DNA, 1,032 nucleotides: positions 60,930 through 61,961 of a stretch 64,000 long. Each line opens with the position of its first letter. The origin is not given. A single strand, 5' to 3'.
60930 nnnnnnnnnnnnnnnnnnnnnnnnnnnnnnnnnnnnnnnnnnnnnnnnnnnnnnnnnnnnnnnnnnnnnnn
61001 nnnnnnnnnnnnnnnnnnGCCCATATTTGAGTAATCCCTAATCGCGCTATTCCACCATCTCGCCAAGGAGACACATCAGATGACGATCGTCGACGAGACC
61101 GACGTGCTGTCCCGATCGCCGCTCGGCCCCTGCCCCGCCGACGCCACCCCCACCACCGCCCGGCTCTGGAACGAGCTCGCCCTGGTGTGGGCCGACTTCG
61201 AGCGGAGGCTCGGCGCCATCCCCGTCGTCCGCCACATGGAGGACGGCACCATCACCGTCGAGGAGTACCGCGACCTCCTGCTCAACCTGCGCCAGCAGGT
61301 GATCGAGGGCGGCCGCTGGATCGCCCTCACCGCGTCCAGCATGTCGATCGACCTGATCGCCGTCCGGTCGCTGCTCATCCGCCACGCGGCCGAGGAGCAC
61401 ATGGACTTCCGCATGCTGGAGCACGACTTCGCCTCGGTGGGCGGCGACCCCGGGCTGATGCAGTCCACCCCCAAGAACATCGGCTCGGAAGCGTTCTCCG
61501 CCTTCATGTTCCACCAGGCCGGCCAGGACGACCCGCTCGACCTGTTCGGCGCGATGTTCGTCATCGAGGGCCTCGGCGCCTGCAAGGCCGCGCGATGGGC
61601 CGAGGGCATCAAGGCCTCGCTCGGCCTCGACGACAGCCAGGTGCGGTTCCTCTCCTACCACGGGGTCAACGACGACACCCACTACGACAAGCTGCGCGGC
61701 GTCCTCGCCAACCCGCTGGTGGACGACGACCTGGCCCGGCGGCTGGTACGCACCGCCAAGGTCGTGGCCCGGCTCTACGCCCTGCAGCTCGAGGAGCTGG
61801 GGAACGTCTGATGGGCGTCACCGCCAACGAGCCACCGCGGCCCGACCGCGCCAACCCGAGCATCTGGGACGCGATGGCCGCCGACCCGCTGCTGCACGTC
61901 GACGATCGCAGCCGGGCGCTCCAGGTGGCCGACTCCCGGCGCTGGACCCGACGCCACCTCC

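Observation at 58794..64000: Thioesterase / KAS III-like / heme-oxygenase-like diiron protein / unknown protein / MMPL exporter: candidate pathway for an exported modified lipid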

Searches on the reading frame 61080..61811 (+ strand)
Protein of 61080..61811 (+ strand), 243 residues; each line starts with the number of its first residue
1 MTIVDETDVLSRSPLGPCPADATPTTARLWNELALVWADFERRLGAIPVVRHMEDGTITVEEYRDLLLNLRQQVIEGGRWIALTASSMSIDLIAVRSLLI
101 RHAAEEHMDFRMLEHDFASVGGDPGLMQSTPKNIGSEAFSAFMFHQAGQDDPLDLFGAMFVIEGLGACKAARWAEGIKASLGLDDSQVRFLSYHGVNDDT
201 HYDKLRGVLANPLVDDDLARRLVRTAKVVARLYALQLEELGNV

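Call 7: search_protein_families(library=pfam, proteins=[window:61080-61811:+], max_evalue=0.1)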
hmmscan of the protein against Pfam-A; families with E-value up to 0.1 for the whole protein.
window:61080-61811:+ (243 aa): 1 family
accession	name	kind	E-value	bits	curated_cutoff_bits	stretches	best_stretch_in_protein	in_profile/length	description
PF14518.11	Haem_oxygenas_2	-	3.9e-10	40.2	28.9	1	79-233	16-176/177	Iron-containing redox enzyme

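Call 8: search_protein_families(library=ncbifam, proteins=[window:61080-61811:+], max_evalue=0.1)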
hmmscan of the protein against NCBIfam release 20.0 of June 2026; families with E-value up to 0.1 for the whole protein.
window:61080-61811:+ (243 aa): 0 families

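Call 9: search_solved_structures(query=window:61080-61811:+, max_evalue=10, show_alignments=2)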
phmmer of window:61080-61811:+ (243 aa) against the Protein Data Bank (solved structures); distinct sequences matched with E-value up to 10: 3.
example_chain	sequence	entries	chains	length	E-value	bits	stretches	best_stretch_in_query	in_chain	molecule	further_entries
3e7q_A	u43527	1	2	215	0.49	13.3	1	31-95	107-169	transcriptional regulator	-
3dde_A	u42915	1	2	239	0.73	12.7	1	88-209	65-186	TENA/THI-4 protein, Domain of Unknown Function with a Heme Oxygenase-like Fold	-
8ed0_A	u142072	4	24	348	1.4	11.8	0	78-166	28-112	Tail Tube Protein gp93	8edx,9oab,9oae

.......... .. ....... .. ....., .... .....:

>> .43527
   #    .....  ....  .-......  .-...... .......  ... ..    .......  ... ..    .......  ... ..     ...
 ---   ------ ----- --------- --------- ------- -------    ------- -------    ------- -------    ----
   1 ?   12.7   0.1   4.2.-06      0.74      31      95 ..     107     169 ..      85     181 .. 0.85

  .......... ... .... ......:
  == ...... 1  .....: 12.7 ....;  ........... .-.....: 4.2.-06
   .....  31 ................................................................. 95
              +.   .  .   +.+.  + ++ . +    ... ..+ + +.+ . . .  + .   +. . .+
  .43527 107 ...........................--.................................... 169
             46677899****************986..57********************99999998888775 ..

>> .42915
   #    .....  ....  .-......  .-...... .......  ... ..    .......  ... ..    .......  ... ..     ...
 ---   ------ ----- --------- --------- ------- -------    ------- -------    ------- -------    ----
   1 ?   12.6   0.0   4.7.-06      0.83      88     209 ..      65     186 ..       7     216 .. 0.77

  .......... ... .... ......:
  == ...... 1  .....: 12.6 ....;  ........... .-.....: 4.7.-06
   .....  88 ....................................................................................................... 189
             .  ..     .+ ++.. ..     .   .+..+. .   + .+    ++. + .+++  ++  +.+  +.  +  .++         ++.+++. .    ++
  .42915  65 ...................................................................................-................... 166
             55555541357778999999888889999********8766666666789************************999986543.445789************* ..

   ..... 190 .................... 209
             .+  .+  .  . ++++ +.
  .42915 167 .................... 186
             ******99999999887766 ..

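Call 23: find_homologous_proteins(query=window:61080-61811:+, max_evalue=0.001)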
Query window:61080-61811:+ (243 aa): 853 proteins with E <= 0.001 among 2310 candidates; the best 120 are listed.
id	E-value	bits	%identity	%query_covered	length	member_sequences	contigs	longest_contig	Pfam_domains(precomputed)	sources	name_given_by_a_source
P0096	5.2e-151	519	97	100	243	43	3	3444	PF14518.12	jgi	jgi:3-oxoacyl-[acyl-carrier-protein] synthase III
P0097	3.6e-127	441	83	97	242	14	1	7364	PF14518.12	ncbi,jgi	ncbi:MAG TPA: iron-containing redox enzyme family protein [Acidimicrobiales bacterium]|jgi:3-oxoacyl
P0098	1.9e-124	432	79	100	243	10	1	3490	PF14518.12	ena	-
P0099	2.6e-119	415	75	100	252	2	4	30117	PF14518.12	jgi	jgi:3-oxoacyl-[acyl-carrier-protein] synthase-3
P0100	1.2e-117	410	77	100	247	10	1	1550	PF14518.12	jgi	jgi:3-oxoacyl-[acyl-carrier-protein] synthase-3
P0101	7.2e-115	401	74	100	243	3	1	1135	PF14518.12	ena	-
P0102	1.2e-112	393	74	100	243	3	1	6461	PF14518.12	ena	-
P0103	3.8e-107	375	73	95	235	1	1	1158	PF14518.12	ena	-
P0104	3.5e-104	366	69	100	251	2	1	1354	PF14518.12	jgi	jgi:3-oxoacyl-[acyl-carrier-protein] synthase III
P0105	7.1e-104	365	69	100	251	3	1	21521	PF14518.12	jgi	-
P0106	2.4e-101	356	67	100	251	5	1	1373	PF14518.12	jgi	jgi:3-oxoacyl-[acyl-carrier-protein] synthase-3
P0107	5.9e-101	355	70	96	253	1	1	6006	PF14518.12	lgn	-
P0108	8.2e-101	355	68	98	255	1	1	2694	PF14518.12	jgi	jgi:3-oxoacyl-[acyl-carrier-protein] synthase-3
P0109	2.5e-100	353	66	97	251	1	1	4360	PF14518.12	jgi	jgi:3-oxoacyl-[acyl-carrier-protein] synthase III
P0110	2.7e-100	353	68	96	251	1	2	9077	PF14518.12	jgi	jgi:3-oxoacyl-[acyl-carrier-protein] synthase III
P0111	6.5e-100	352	69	96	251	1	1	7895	PF14518.12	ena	-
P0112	6.6e-100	352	70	95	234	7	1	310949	PF14518.12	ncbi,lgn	ncbi:MAG: hypothetical protein U0Q22_10255 [Acidimicrobiales bacterium]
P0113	1.2e-99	351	66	100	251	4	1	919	PF14518.12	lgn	-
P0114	1.8e-99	350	68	98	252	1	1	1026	PF14518.12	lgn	-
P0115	4.9e-99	349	68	98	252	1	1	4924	PF14518.12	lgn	-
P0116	8.9e-99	348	69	96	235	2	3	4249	PF14518.12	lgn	-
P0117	1.1e-98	348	69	95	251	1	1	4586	PF14518.12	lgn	-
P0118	6.1e-98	345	67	95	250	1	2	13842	PF14518.12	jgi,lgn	jgi:3-oxoacyl-[acyl-carrier-protein] synthase-3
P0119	1.1e-97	344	66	95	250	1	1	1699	PF14518.12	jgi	jgi:3-oxoacyl-[acyl-carrier-protein] synthase-3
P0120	1.1e-97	344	66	96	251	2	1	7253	PF14518.12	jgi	jgi:3-oxoacyl-[acyl-carrier-protein] synthase III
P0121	2.1e-97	344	67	95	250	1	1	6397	PF14518.12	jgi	jgi:3-oxoacyl-[acyl-carrier-protein] synthase-3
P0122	2.5e-97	343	68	98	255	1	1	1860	PF14518.12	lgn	-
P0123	4.1e-97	343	65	98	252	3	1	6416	PF14518.12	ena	-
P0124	4.9e-97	342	66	98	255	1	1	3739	PF14518.12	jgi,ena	-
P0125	5.1e-97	342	66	96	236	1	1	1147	PF14518.12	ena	-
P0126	1.2e-96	341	68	95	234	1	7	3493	PF14518.12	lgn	-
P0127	1.5e-96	341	66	95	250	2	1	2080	PF14518.12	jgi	jgi:3-oxoacyl-[acyl-carrier-protein] synthase-3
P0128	2.5e-96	340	62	100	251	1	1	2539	PF14518.12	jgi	jgi:3-oxoacyl-[acyl-carrier-protein] synthase-3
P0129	2.9e-96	340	65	98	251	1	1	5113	PF14518.12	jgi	jgi:3-oxoacyl-[acyl-carrier-protein] synthase III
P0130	3.4e-96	340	81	79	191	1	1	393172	PF14518.12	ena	-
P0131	3.5e-96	340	66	95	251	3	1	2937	PF14518.12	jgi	jgi:3-oxoacyl-[acyl-carrier-protein] synthase III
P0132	4.0e-96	339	62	100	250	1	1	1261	PF14518.12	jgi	jgi:3-oxoacyl-[acyl-carrier-protein] synthase III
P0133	4.2e-96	339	67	95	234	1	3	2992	PF14518.12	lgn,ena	-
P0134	4.2e-96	339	67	95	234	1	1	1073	PF14518.12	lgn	-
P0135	5.8e-96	339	67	95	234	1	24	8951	PF14518.12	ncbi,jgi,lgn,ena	-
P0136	7.5e-96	338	66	95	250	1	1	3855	PF14518.12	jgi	jgi:3-oxoacyl-[acyl-carrier-protein] synthase-3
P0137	1.2e-95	338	65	96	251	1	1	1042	PF14518.12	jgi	-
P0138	1.5e-95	337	67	95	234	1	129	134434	PF14518.12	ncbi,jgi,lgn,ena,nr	ncbi:MAG: iron-containing redox enzyme family protein [Microthrixaceae bacterium]|nr:iron-containing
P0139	1.5e-95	337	67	95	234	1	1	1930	PF14518.12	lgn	-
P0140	1.6e-95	337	67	95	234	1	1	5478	PF14518.12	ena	-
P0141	5.1e-95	336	65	97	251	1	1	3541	PF14518.12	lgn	-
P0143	1.8e-93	331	65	94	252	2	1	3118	PF14518.12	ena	-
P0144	7.5e-93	329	65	95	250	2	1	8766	PF14518.12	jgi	jgi:3-oxoacyl-[acyl-carrier-protein] synthase-3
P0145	1.1e-92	328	65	95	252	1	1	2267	PF14518.12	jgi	jgi:3-oxoacyl-[acyl-carrier-protein] synthase-3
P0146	2.4e-92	327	63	95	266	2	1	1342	PF14518.12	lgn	-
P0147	4.1e-92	326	67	97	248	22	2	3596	PF14518.12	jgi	jgi:3-oxoacyl-[acyl-carrier-protein] synthase III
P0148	7.4e-92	325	66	97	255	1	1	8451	PF14518.12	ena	-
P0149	1.8e-91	324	65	96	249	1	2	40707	PF14518.12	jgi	jgi:3-oxoacyl-[acyl-carrier-protein] synthase III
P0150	3.2e-91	323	62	95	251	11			PF14518.12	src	-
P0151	7.0e-91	322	64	97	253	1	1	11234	PF14518.12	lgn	-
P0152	7.3e-91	322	61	98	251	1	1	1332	PF14518.12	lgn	-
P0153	1.9e-90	321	63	95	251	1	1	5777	PF14518.12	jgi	jgi:3-oxoacyl-[acyl-carrier-protein] synthase-3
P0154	5.6e-90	319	61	99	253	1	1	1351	PF14518.12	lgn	-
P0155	9.4e-90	318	64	96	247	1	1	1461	PF14518.12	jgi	jgi:3-oxoacyl-[acyl-carrier-protein] synthase-3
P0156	2.4e-89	317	60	98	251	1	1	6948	PF14518.12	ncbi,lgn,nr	ncbi:MAG TPA: iron-containing redox enzyme family protein [Nocardioidaceae bacterium]|nr:iron-contai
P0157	5.5e-89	316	63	96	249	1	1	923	PF14518.12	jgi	jgi:3-oxoacyl-[acyl-carrier-protein] synthase-3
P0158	5.8e-88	313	64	96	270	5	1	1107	PF14518.12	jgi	jgi:3-oxoacyl-[acyl-carrier-protein] synthase III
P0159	9.5e-88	312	58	100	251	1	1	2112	PF14518.12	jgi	-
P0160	4.7e-87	310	70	81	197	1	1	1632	PF14518.12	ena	-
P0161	6.1e-87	309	60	96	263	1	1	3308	PF14518.12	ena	-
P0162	4.9e-86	306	62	96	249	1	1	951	PF14518.12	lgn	-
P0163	2.8e-85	304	61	98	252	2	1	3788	PF14518.12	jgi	-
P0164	3.9e-85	303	59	99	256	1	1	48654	PF14518.12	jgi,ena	-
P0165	7.3e-85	302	60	96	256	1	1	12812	PF14518.12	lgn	-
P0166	1.4e-84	302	59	100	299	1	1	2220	PF14518.12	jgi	jgi:3-oxoacyl-[acyl-carrier-protein] synthase-3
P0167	1.7e-84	301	60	96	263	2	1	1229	PF14518.12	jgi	jgi:3-oxoacyl-[acyl-carrier-protein] synthase-3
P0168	1.7e-84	301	60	98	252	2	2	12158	PF14518.12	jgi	jgi:3-oxoacyl-[acyl-carrier-protein] synthase-3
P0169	1.8e-84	301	61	97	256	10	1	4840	PF14518.12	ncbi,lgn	ncbi:MAG: hypothetical protein AB7S68_39680 [Polyangiaceae bacterium]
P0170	2.4e-84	301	56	98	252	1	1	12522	PF14518.12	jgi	jgi:3-oxoacyl-[acyl-carrier-protein] synthase-3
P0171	3.8e-84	300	59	95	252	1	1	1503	PF14518.12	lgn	-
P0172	4.1e-84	300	59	98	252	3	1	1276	PF14518.12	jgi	jgi:3-oxoacyl-[acyl-carrier-protein] synthase-3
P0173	1.7e-83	298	60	95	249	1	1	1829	PF14518.12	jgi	jgi:3-oxoacyl-[acyl-carrier-protein] synthase-3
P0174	4.3e-83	297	59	98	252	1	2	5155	PF14518.12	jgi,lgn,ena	-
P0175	6.4e-83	296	57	98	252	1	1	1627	PF14518.12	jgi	jgi:3-oxoacyl-[acyl-carrier-protein] synthase-3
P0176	7.4e-83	296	59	98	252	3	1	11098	PF14518.12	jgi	jgi:3-oxoacyl-[acyl-carrier-protein] synthase-3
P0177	1.7e-82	295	59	98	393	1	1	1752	PF08541.17,PF14518.12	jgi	jgi:3-oxoacyl-[acyl-carrier-protein] synthase-3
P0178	1.8e-82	295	58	99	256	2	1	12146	PF14518.12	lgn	-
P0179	2.5e-82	294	59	98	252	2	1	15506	PF14518.12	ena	-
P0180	4.1e-82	293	62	93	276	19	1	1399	PF14518.12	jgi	jgi:3-oxoacyl-[acyl-carrier-protein] synthase-3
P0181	4.6e-82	293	57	99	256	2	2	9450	PF14518.12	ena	-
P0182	5.2e-82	293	58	96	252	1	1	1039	PF14518.12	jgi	jgi:3-oxoacyl-[acyl-carrier-protein] synthase-3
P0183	1.2e-81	292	61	89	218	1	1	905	PF14518.12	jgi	jgi:3-oxoacyl-[acyl-carrier-protein] synthase-3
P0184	2.2e-81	291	59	96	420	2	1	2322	PF08541.17,PF14518.12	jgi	jgi:3-oxoacyl-[acyl-carrier-protein] synthase-3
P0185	2.6e-81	291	56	99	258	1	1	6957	PF14518.12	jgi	jgi:3-oxoacyl-[acyl-carrier-protein] synthase-3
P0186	4.4e-81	290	59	95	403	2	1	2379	PF08541.17,PF14518.12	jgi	jgi:3-oxoacyl-[acyl-carrier-protein] synthase-3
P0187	4.7e-81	290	61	94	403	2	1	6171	PF08541.17,PF14518.12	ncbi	-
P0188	8.3e-81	289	58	95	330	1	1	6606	PF08541.17,PF14518.12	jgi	jgi:3-oxoacyl-[acyl-carrier-protein] synthase-3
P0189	1.3e-80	289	59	96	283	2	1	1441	PF14518.12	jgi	jgi:3-oxoacyl-[acyl-carrier-protein] synthase-3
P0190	1.7e-80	288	60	95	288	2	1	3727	PF14518.12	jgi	jgi:3-oxoacyl-[acyl-carrier-protein] synthase-3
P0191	3.0e-80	287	57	96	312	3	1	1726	PF08541.17,PF14518.12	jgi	jgi:3-oxoacyl-[acyl-carrier-protein] synthase-3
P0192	3.0e-80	287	61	94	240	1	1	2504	PF14518.12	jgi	jgi:3-oxoacyl-[acyl-carrier-protein] synthase-3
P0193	3.4e-80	287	58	96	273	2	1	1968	PF14518.12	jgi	-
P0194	3.5e-80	287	55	96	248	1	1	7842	PF14518.12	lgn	-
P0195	3.5e-80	287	58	98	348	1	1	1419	PF14518.12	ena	-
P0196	3.6e-80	287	58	98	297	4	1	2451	PF14518.12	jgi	jgi:3-oxoacyl-[acyl-carrier-protein] synthase-3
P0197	5.1e-80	287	59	98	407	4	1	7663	PF08541.17,PF14518.12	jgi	jgi:3-oxoacyl-[acyl-carrier-protein] synthase III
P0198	5.2e-80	287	58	96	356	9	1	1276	PF08541.17,PF14518.12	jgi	jgi:3-oxoacyl-[acyl-carrier-protein] synthase-3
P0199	7.0e-80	286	58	97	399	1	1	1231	PF08541.17,PF14518.12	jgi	jgi:3-oxoacyl-[acyl-carrier-protein] synthase-3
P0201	2.3e-79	285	58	96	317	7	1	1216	PF08541.17,PF14518.12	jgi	jgi:3-oxoacyl-[acyl-carrier-protein] synthase-3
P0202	2.3e-79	285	58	96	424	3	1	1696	PF08541.17,PF14518.12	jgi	-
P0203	3.3e-79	284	56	100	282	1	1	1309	PF14518.12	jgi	jgi:3-oxoacyl-[acyl-carrier-protein] synthase-3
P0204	7.3e-79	283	57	96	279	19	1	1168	PF14518.12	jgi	jgi:3-oxoacyl-[acyl-carrier-protein] synthase-3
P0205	7.7e-79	283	54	98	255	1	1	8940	PF14518.12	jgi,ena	-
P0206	1.0e-78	282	58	95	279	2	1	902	PF14518.12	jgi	jgi:3-oxoacyl-[acyl-carrier-protein] synthase-3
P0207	1.2e-78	282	57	96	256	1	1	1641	PF14518.12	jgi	jgi:3-oxoacyl-[acyl-carrier-protein] synthase III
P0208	1.2e-78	282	58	92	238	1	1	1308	PF14518.12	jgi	jgi:3-oxoacyl-[acyl-carrier-protein] synthase-3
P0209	1.8e-78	282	57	96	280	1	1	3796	PF14518.12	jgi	jgi:3-oxoacyl-[acyl-carrier-protein] synthase III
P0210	1.9e-78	281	62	88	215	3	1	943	PF14518.12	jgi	jgi:3-oxoacyl-[acyl-carrier-protein] synthase-3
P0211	2.3e-78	281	57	96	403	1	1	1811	PF08541.17,PF14518.12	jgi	-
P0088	2.3e-78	281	89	60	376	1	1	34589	PF22523.2,PF14518.12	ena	-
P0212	2.7e-78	281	57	96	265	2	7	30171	PF14518.12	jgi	jgi:3-oxoacyl-[acyl-carrier-protein] synthase-3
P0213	2.9e-78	281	57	96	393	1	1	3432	PF08541.17,PF14518.12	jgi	jgi:3-oxoacyl-[acyl-carrier-protein] synthase-3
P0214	3.2e-78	281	57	98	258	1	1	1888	PF14518.12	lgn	-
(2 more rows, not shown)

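Call 33: predict_structure(alignment_id=A2)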
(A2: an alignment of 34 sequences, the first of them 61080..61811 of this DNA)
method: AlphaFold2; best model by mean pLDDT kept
length: 243 residues; sequences in the alignment: 34
mean_pLDDT: 93.3   pTM: 0.90
mean pLDDT of the five models: 93.3, 92.9, 91.9, 90.7, 90.3
residues with pLDDT >= 90: 217; 70-90: 20; 50-70: 4; < 50: 2
segments of 3 or more residues with pLDDT < 50: none
pLDDT, mean of each block of 10 residues (from residue 1): 65 91 96 97 96 96 97 96 96 92 93 97 93 95 98 96 93 96 97 86 90 95 98 96 75
secondary structure, 60 per line:
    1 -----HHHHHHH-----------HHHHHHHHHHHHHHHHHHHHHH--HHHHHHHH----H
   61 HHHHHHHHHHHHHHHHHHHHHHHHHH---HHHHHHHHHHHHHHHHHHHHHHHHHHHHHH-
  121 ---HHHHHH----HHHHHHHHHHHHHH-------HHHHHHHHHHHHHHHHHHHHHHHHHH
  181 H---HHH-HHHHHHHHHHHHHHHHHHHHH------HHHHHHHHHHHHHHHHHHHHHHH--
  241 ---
elements in order: H6-12 H24-45 H48-55 H60-86 H90-119 H124-129 H134-147 H155-181 H189-209 H216-238

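Call 40: fold_search(model_id=the predicted structure, library=pdb)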
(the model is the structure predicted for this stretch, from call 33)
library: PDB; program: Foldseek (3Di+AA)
matches with E <= 10: 742; with E <= 0.001: 65
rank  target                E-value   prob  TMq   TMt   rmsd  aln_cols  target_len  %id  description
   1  3dde_B                2.9e-07  1.00  0.76  0.79   2.6       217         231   19  Crystal structure of a domain of unknown function with a heme oxygenase-like fold (sden_3740) from shewanella denitrif (released 2008-06-24)
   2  3dde_A                4.8e-07  1.00  0.78  0.81   2.4       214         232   19  Crystal structure of a domain of unknown function with a heme oxygenase-like fold (sden_3740) from shewanella denitrif (released 2008-06-24)
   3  8vag_A                5.6e-06  1.00  0.75  0.84   2.4       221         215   13  Crystal structure of MnII/MnII CtCADD from Chlamydia trachomatis (released 2024-11-06)
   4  8va9_A                8.2e-06  1.00  0.76  0.85   2.2       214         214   14  Crystal structure of FeII/MnII CtCADD from Chlamydia trachomatis (released 2024-11-06)
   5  9fvs                  1.2e-05  1.00  0.71  0.80   3.1       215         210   16  Crystal structure of Heme-Oxygenase mutant G139A from Corynebacterium diphtheriae complexed with Cobalt-porphyrine (HumO (released 2024-10-16)
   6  3moo_B                2.4e-05  1.00  0.71  0.81   3.4       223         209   17  Crystal structure of the HmuO, heme oxygenase from Corynebacterium diphtheriae, in complex with azide-bound verdoheme (released 2011-03-09)
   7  9fw4_A                2.6e-05  1.00  0.71  0.81   3.2       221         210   15  Crystal structure of Heme-Oxygenase mutant H20C from Corynebacterium diphtheriae complexed with Cobalt-porphyrine (Hum (released 2024-10-16)
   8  2gm7_D                2.7e-05  1.00  0.70  0.78   3.6       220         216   16  TenA Homolog/Thi-4 Thiaminase from Pyrobaculum Aerophilum (released 2006-04-18)
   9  1rcw_B                2.8e-05  1.00  0.74  0.83   2.6       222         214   14  Crystal structure of CT610 from Chlamydia trachomatis (released 2004-05-04)
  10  4gph_C                2.8e-05  1.00  0.70  0.79   3.9       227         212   16  Structure of HmuO, heme oxygenase from Corynebacterium diphtheriae, in complex with the putative reaction intermediate (released 2013-08-21)
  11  1udd_B                3.2e-05  1.00  0.70  0.78   3.6       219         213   15  TenA homologue protein from P.horikoshii OT3 (released 2004-06-01)
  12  1iw1_A                3.3e-05  1.00  0.73  0.83   3.3       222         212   17  Crystal structure of a heme oxygenase (HmuO) from Corynebacterium diphtheriae complexed with heme in the ferrous state (released 2003-04-04)
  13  3oql_C                3.3e-05  1.00  0.72  0.73   3.5       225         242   14  Crystal structure of a TenA homolog (PSPTO1738) from Pseudomonas syringae pv. tomato str. DC3000 at 2.54 A resolution (released 2010-10-06)
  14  3oql_B                3.5e-05  1.00  0.71  0.71   3.4       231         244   13  Crystal structure of a TenA homolog (PSPTO1738) from Pseudomonas syringae pv. tomato str. DC3000 at 2.54 A resolution (released 2010-10-06)
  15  4gpc_A                3.8e-05  1.00  0.72  0.81   3.3       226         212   15  Structure of the biliverdin-HmuO, heme oxygenase from Corynebacterium diphtheriae (released 2013-08-21)
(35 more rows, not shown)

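Call 41: search_solved_structures(query=A2, max_evalue=10, show_alignments=5)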
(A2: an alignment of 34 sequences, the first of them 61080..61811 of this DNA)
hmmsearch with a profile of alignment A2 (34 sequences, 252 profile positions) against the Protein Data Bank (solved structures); distinct sequences matched with E-value up to 10: 1.
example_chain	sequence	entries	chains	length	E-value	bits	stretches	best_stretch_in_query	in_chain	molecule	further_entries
3dde_A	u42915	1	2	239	8.1e-05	25.5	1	106-227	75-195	TENA/THI-4 protein, Domain of Unknown Function with a Heme Oxygenase-like Fold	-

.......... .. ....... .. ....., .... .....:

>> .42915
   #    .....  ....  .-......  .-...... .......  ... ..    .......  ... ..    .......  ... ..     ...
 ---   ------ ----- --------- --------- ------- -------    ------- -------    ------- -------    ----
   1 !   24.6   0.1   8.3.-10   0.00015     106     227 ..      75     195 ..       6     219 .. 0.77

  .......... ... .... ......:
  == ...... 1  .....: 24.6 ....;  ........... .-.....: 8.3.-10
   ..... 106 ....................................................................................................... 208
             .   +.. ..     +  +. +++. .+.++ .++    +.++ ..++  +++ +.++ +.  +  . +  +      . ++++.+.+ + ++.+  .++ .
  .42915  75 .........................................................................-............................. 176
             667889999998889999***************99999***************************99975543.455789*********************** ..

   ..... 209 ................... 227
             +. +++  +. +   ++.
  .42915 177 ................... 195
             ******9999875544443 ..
